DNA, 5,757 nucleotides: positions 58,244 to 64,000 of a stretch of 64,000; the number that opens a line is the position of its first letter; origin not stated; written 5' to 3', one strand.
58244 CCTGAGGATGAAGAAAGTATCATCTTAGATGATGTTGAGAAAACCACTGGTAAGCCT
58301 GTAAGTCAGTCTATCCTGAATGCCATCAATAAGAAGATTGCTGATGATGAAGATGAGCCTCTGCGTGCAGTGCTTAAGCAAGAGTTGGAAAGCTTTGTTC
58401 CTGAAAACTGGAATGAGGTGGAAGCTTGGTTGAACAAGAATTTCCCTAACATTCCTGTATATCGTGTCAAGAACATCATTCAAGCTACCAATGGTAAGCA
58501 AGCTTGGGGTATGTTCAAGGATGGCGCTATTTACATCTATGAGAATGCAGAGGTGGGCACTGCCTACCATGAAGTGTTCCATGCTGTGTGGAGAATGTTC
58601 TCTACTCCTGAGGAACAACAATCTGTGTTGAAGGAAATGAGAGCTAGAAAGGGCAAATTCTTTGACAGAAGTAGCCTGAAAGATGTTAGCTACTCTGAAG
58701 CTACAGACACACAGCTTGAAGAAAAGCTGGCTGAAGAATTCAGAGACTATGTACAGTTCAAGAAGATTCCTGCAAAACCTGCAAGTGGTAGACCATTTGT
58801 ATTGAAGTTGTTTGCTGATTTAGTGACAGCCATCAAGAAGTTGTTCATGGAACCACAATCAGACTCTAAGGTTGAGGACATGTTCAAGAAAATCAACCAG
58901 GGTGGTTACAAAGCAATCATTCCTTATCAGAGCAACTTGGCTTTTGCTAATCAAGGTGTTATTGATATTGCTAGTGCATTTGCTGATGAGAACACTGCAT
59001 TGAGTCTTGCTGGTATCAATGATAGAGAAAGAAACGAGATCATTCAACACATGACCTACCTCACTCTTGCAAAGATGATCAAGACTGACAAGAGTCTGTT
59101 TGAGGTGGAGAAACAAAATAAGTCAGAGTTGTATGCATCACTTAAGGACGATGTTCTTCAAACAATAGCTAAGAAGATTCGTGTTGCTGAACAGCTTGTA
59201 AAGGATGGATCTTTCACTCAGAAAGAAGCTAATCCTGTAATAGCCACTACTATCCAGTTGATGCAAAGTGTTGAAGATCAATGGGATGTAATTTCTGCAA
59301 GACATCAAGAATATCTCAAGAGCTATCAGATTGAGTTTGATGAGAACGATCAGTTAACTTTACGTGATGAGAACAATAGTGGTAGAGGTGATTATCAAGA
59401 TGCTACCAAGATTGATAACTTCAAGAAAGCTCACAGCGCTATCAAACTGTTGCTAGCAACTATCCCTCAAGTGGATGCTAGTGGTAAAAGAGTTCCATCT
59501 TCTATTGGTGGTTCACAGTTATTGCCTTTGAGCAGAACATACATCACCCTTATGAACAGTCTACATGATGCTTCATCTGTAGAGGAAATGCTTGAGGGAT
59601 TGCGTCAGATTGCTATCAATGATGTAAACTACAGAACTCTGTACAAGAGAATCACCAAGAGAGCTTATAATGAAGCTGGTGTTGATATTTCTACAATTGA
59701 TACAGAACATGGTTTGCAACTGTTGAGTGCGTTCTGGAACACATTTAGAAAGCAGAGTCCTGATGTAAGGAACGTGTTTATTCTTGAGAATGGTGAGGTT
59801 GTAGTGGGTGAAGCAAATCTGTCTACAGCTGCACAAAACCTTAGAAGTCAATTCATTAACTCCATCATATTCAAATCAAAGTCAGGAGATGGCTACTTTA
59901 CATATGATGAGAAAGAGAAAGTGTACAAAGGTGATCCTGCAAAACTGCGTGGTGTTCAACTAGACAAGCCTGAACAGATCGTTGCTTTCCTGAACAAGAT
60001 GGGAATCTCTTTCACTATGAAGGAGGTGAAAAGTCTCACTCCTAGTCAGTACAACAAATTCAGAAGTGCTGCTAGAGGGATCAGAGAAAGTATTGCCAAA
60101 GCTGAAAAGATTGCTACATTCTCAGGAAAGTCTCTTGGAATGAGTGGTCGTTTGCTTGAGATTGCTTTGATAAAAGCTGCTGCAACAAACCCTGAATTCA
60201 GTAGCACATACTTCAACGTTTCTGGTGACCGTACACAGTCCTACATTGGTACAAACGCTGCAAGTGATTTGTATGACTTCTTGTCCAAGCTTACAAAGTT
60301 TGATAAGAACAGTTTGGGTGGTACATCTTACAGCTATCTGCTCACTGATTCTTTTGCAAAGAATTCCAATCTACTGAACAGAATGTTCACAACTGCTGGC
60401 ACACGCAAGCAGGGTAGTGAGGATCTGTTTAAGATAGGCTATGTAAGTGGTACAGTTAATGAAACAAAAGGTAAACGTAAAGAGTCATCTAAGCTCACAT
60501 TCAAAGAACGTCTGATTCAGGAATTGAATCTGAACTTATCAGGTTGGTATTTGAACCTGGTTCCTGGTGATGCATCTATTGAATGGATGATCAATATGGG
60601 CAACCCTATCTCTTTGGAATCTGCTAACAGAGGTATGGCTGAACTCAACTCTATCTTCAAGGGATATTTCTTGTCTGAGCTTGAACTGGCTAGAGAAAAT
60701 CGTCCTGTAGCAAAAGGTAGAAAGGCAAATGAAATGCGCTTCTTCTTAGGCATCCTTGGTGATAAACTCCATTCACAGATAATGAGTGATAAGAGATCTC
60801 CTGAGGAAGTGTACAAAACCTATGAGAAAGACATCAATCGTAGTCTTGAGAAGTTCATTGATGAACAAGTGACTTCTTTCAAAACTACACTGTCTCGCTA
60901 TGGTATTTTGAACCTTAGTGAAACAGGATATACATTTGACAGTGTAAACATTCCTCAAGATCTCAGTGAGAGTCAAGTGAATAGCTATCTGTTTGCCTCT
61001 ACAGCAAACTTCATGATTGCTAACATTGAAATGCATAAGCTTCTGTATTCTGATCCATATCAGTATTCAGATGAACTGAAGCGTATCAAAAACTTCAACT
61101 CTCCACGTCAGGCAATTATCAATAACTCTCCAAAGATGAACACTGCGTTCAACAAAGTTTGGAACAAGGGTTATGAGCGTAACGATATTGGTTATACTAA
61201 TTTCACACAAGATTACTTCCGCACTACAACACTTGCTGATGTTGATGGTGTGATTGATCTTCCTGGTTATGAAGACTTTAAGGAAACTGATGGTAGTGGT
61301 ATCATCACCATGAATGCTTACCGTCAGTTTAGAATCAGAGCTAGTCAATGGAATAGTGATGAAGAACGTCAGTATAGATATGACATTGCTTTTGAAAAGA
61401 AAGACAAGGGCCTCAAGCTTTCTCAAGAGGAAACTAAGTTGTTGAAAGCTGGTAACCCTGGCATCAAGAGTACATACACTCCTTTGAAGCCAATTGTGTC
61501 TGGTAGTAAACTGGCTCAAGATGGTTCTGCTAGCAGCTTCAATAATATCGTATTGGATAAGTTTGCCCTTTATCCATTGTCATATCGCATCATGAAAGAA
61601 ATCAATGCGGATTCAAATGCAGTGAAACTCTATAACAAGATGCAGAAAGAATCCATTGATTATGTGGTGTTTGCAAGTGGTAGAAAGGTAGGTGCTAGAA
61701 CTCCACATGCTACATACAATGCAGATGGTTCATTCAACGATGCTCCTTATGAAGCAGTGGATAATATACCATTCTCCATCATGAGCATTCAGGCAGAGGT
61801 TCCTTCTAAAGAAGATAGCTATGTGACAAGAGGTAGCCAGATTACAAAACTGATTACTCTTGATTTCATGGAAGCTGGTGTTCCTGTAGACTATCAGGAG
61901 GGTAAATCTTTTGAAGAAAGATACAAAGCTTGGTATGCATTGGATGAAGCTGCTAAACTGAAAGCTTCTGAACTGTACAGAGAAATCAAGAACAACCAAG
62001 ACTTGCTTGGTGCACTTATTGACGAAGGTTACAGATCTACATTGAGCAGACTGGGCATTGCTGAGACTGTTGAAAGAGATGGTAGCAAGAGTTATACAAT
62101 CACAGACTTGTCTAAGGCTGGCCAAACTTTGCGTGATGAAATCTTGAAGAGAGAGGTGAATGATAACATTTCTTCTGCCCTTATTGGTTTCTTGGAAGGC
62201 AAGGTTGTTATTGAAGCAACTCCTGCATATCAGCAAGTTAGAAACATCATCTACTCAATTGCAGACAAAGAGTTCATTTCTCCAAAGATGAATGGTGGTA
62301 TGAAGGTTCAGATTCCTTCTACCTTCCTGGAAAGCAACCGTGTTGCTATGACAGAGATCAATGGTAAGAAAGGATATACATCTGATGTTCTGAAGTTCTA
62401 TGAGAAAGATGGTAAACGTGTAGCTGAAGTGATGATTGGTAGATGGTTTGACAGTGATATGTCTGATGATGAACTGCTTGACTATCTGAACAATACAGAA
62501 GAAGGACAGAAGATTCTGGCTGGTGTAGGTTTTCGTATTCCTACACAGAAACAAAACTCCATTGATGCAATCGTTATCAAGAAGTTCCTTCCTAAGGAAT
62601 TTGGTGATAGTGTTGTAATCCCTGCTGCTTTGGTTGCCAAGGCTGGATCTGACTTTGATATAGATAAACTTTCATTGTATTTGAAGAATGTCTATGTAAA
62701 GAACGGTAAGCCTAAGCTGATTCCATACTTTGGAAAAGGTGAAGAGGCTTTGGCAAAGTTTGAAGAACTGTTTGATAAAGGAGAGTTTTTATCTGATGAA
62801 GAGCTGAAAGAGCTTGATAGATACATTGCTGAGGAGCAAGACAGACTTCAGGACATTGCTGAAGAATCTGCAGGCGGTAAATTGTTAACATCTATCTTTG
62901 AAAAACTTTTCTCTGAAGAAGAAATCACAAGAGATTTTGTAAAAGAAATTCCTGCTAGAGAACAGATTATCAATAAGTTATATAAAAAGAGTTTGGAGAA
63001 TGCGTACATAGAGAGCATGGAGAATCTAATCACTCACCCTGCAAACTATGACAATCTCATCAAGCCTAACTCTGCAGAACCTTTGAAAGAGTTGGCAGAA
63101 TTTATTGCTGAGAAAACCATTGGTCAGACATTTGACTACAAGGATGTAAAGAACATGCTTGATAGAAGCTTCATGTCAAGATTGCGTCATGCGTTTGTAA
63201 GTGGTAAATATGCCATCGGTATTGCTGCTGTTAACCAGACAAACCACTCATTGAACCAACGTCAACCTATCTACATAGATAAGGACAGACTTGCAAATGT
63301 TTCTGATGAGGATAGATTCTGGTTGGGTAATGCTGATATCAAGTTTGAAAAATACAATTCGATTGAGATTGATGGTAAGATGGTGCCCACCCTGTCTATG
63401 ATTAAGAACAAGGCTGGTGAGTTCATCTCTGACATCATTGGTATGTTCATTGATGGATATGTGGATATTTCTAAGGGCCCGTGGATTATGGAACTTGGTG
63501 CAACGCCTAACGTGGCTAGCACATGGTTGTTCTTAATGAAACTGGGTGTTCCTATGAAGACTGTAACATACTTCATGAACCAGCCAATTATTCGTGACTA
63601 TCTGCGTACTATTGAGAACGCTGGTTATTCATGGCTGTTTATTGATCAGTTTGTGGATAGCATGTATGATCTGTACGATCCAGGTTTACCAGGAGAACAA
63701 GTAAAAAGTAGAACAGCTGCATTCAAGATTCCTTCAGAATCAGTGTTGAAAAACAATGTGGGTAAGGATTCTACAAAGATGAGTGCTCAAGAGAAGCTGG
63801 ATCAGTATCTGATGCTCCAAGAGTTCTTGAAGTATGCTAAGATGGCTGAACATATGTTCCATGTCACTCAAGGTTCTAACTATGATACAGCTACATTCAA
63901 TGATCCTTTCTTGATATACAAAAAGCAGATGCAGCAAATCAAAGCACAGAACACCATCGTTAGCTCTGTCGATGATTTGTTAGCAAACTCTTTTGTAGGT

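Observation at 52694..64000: Giant ORF (>3768 aa, runs off the window) with zincin HExxH motif, acidic repeats and DFDID RNA-polymerase-like motif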

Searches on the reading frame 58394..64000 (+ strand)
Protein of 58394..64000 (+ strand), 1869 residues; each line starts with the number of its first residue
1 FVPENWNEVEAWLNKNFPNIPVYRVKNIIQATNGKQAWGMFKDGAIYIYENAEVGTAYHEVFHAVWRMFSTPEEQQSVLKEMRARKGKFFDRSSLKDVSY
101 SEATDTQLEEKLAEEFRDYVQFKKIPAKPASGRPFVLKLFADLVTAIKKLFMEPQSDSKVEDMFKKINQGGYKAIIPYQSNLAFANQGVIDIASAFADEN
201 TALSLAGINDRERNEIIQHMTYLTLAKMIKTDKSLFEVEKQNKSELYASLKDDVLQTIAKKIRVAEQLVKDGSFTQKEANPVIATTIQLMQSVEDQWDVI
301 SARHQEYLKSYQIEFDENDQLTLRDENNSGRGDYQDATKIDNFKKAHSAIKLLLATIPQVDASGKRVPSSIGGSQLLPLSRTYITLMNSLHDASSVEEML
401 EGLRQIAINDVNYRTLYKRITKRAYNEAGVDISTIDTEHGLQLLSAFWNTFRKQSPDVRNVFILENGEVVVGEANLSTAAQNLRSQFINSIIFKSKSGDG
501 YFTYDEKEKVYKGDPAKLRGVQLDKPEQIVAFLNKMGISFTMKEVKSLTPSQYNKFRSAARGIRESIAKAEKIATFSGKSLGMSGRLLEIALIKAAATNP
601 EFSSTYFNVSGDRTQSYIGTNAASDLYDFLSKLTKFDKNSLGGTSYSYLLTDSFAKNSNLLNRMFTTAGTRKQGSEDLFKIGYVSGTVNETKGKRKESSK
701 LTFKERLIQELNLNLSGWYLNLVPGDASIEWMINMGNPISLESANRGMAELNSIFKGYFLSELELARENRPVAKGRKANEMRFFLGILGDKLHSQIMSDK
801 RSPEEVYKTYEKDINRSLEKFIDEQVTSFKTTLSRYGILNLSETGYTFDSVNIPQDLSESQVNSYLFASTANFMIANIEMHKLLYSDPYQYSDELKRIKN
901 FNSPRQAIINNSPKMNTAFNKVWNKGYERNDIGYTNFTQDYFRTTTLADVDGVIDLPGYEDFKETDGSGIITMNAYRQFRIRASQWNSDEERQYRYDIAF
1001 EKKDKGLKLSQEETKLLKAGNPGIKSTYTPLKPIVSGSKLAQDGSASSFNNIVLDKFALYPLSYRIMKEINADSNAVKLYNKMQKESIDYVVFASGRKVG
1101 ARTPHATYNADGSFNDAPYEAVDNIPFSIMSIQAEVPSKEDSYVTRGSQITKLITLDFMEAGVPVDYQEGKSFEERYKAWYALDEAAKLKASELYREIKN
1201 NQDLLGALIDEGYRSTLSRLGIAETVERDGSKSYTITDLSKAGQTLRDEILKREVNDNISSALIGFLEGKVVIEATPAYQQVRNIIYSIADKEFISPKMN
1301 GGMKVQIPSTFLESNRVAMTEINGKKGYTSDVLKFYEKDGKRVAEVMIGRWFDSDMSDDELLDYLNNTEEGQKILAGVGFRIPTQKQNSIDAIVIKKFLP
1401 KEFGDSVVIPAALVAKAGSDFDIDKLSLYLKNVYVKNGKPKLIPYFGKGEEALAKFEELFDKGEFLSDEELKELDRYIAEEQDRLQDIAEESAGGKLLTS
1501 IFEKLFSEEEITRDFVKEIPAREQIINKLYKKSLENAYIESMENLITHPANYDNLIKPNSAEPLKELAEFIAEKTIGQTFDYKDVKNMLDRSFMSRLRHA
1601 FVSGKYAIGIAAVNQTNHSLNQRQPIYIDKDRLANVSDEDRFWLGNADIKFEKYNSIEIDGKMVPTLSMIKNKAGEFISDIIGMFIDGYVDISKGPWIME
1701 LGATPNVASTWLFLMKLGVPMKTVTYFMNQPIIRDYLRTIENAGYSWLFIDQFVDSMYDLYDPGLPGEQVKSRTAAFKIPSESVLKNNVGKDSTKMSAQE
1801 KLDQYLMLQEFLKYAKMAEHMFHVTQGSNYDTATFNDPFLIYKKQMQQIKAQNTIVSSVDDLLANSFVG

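Call 9: search_dna_similar(query=window:58394-64000:+, collection=phages, mode=protein, max_rows=30)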
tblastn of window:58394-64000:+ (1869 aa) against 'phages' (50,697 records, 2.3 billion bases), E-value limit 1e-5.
Records with a match: 90; places in all: 122; records where one place covers at least 80% of the query: 0.
Best place of each record, by identity: <60% 90.
By first word of the organism name: uncultured 39; Bacteroides 29; CrAssphage 7; Bacteriophage 5; Dulem 2; Cellulophaga 2; Caudoviricetes 2; IAS 2; Kehishuvirus 1; Carjivirus 1.
By host as written in the record: - 50; Bacteroides intestinalis DSM 108646 25; Bacteroides cellulosilyticus 3; Homo sapiens 3; Cellulophaga baltica #14 2; Bacteroides intestinalis APC919/174 2; Bacteroides xylanisolvens APCS1/XY 2; Varecia variegata 1; and 2 more.
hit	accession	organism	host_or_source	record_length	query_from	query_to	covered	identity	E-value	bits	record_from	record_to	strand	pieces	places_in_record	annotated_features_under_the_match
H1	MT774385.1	uncultured phage cr108_1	human feces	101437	12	1832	63%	25.0%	5e-25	256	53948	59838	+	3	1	hypothetical protein (x2)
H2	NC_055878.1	uncultured phage cr108_1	human feces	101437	12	1832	63%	25.0%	5e-25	256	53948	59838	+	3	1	hypothetical protein (x2)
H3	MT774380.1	uncultured phage cr1_1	human feces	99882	37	1439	49%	24.5%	3e-18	166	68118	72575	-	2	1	hypothetical protein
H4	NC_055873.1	uncultured phage cr1_1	human feces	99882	37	1439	49%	24.5%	3e-18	166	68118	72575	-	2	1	hypothetical protein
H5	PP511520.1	Dulem virus 41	Varecia variegata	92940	11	1735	54%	22.1%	8e-12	153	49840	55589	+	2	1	hypothetical protein | structural protein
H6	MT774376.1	uncultured phage cr55_1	human feces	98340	37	1439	49%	24.4%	1e-18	167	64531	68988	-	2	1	hypothetical protein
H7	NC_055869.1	uncultured phage cr55_1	human feces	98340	37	1439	49%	24.4%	1e-18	167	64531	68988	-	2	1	hypothetical protein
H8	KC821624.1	Cellulophaga phage phi14:2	Cellulophaga baltica #14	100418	857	1735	47%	23.3%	8e-24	116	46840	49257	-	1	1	structural protein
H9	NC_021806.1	Cellulophaga phage phi14:2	Cellulophaga baltica #14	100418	857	1735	47%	23.3%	8e-24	116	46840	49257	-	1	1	g066: Catalytic RNA polymerase subunit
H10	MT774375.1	uncultured phage cr50_1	human feces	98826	8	1438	45%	22.2%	1e-8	129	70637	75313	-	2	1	DNA helicase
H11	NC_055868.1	uncultured phage cr50_1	human feces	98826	8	1438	45%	22.2%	1e-8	129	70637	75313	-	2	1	DNA helicase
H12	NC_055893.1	uncultured phage cr4_1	human feces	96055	37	1446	34%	23.9%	1e-10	133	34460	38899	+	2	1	hypothetical protein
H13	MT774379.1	uncultured phage cr118_1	human feces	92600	964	1516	30%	25.9%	4e-17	95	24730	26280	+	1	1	DNA helicase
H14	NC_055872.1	uncultured phage cr118_1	human feces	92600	964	1516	30%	25.9%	4e-17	95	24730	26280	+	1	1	exonuclease V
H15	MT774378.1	uncultured phage cr106_1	human feces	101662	811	1434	33%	22.1%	8e-9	67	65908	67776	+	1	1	hypothetical protein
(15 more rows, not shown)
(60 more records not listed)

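Call 10: get_annotated_region(hit=H9, flank=14000)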
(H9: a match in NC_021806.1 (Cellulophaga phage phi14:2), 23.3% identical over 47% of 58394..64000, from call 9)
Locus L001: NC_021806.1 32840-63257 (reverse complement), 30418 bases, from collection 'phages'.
description: Cellulophaga phage phi14:2, complete genome.
organism: Cellulophaga phage phi14:2 (NCBI taxid 1327990)
taxonomy: Viruses; Duplodnaviria; Heunggongvirae; Uroviricota; Caudoviricetes; Crassvirales; Steigviridae; Asinivirinae; Akihdevirus; Akihdevirus balticus
host: Cellulophaga baltica #14; source: seawater; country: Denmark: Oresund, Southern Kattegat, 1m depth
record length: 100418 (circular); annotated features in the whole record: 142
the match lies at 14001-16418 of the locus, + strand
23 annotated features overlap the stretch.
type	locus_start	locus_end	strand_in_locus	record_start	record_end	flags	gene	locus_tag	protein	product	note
CDS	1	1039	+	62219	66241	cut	g071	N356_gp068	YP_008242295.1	virion structural protein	annotation based on experimental MS/MS proteomics analysis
CDS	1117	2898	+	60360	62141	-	g070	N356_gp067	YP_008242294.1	tail protein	annotation based on experimental MS/MS proteomics analysis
CDS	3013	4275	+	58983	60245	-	g069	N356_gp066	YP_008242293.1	structural protein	annotation based on experimental MS/MS proteomics analysis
misc_feature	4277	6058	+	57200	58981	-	-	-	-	-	This is the location of an original feature which has been updated as of June 15 2020; g068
CDS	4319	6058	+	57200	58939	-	g068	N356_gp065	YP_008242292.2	structural protein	annotation based on experimental MS/MS proteomics analysis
CDS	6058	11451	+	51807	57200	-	g067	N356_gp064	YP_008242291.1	virion structural protein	annotation based on experimental MS/MS proteomics analysis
CDS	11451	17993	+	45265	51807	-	g066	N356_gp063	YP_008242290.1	Catalytic RNA polymerase subunit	annotation based on experimental MS/MS proteomics analysis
CDS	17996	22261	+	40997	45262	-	g065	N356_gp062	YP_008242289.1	RNA polymerase accociated protein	annotation based on experimental MS/MS proteomics analysis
CDS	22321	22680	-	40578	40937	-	g064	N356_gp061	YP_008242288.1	hypothetical protein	-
CDS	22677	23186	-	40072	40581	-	g063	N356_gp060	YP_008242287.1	metallophosphatase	annotation based on sequence similarity to NCBI AFC21710, CDD cl13995, and Pfam PF12850.2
CDS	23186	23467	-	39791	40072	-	-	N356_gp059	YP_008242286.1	hypothetical protein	-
CDS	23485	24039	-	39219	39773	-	g061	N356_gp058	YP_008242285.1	hypothetical protein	-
CDS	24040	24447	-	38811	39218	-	g060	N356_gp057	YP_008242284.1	phosphoheptose isomerase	-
CDS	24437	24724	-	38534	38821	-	g059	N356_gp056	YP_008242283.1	hypothetical protein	-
CDS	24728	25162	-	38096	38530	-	g058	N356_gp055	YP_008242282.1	hypothetical protein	-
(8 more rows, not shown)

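Call 11: get_annotated_region(hit=H2, flank=14000)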
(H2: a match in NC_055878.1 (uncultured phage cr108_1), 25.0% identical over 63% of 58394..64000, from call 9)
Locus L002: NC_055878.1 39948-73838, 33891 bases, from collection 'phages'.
description: CrAssphage cr108_1, complete genome.
organism: uncultured phage cr108_1 (NCBI taxid 2772069)
taxonomy: Viruses; Duplodnaviria; Heunggongvirae; Uroviricota; Caudoviricetes; Crassvirales; Steigviridae; Asinivirinae; Pipoluvirus; Pipoluvirus rarus
host: -; source: human feces; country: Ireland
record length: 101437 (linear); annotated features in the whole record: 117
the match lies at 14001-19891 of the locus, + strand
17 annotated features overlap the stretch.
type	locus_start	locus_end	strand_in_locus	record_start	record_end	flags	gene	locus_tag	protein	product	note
CDS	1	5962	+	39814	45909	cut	-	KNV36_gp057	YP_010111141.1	virion structural protein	gp_22603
CDS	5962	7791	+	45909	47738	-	-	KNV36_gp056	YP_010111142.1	hypothetical protein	gp_22604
CDS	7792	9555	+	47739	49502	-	-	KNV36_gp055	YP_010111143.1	hypothetical protein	gp_22605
CDS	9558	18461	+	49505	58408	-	-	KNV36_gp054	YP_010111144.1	hypothetical protein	gp_22606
CDS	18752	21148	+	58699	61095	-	-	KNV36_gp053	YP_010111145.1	hypothetical protein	gp_22607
CDS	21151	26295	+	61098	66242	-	-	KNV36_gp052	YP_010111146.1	hypothetical protein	gp_22608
CDS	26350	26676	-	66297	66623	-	-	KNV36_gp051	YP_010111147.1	hypothetical protein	gp_22609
CDS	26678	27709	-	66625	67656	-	-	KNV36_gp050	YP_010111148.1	dehydrogenase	gp_22610; gp120 [Bacillus virus G]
CDS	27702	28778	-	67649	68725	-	-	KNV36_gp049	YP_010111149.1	thymidylate synthase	gp_22611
CDS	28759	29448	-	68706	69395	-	-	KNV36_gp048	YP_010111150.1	hydrolase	gp_22612; hydrolase, metallophosphodiesterase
CDS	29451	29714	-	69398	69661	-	-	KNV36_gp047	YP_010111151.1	hypothetical protein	gp_22613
CDS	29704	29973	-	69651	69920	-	-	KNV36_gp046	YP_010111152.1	thioredoxin domain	gp_22614; thioredoxin [Acinetobacter phage vB_AbaM_phiAbaA1]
CDS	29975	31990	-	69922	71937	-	-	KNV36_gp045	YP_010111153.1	DNA polymerase I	gp_22615; DNA polymerase I [phiCrAss001]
CDS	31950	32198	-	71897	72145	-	-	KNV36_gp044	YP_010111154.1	hypothetical protein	gp_22616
CDS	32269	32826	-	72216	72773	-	-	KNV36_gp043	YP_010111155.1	hypothetical protein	gp_22617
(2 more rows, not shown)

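Call 44: search_protein_families(library=pfam, proteins=[L001:17996-22261:+, L002:9558-18461:+], max_evalue=0.1)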
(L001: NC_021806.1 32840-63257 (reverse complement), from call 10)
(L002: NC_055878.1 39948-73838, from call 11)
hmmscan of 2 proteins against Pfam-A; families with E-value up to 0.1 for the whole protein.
L001:17996-22261:+ (1421 aa): 1 family
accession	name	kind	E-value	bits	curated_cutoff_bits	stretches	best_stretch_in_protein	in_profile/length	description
PF07728.20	AAA_5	-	0.065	13.7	22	0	904-978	42-121/139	AAA domain (dynein-related subfamily)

L002:9558-18461:+ (2967 aa): 1 family
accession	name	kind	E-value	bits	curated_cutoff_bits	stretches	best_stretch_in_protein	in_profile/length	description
PF07442.16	Ponericin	-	0.01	16.3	25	1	1476-1490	6-20/29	Ponericin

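Call 76: find_homologous_proteins(query=L001:18353-19255:+, max_evalue=0.001)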
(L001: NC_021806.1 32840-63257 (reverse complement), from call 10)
Query L001:18353-19255:+: 951 candidates shared short words with the query, none scored E <= 0.001.

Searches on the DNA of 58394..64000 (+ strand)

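Call 40: search_rna_families(source=L002, start=18300, end=18900, threshold=evalue, max_evalue=0.01)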
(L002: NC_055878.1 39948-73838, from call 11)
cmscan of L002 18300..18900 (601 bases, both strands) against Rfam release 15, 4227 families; matches with E-value up to 0.01: 1.
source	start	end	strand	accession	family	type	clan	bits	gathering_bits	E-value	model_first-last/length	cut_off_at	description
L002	18427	18745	+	RF00028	Intron_gpI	Intron;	-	80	50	9.6e-21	1-253/253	no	Group I catalytic intron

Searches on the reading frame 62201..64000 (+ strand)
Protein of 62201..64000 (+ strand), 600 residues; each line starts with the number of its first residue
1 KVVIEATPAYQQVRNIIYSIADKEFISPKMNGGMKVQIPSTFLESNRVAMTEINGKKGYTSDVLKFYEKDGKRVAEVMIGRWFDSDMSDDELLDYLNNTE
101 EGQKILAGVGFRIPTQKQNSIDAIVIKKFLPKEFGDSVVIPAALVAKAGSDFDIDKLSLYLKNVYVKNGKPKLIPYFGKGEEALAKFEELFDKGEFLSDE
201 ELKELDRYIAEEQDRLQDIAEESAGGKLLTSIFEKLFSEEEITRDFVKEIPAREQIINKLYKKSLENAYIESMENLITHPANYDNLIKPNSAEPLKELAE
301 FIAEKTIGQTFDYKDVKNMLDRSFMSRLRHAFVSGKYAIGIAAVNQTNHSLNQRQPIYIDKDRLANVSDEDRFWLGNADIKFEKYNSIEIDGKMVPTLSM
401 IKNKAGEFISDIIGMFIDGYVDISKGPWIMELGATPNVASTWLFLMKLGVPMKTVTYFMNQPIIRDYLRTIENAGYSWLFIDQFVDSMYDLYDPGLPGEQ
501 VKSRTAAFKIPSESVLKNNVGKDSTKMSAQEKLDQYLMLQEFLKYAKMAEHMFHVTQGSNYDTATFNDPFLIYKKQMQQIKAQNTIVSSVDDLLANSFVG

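Call 15: find_related_loci(query=window:62201-64000:+, collection=viral_contigs, flank=10000)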
Query window:62201-64000:+ (600 aa) in viral_contigs; peptide patterns used: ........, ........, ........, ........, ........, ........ (x = any residue, [..] = any of these).
14 stretches matched a pattern; 6 encode a relative of the query (tblastn E <= 1e-3); 6 distinct loci.
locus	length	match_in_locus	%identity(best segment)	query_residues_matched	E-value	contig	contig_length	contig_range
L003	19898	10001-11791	75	1-600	0e+0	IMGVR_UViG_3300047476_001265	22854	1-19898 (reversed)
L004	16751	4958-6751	60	1-600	0e+0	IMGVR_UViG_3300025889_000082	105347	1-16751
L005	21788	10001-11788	76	1-600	0e+0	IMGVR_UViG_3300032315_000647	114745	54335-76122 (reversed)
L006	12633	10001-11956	52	1-600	0e+0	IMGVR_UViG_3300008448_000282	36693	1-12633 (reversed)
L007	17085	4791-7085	54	1-600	2e-143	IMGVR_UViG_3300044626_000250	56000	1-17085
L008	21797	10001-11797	78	1-600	0e+0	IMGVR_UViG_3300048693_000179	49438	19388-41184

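Call 44: search_protein_families(library=pfam, proteins=[L005:13209-18482:+], max_evalue=0.1)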
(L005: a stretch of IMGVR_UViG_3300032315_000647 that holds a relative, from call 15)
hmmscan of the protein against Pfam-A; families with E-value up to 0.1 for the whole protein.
L005:13209-18482:+ (1757 aa): 2 families
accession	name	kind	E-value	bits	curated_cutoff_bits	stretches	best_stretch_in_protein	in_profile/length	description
PF08445.16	FR47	-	0.0014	19.1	22.1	1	93-126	24-57/86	FR47-like protein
PF00583.31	Acetyltransf_1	-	0.003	18.3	20.7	1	54-144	21-111/116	Acetyltransferase (GNAT) family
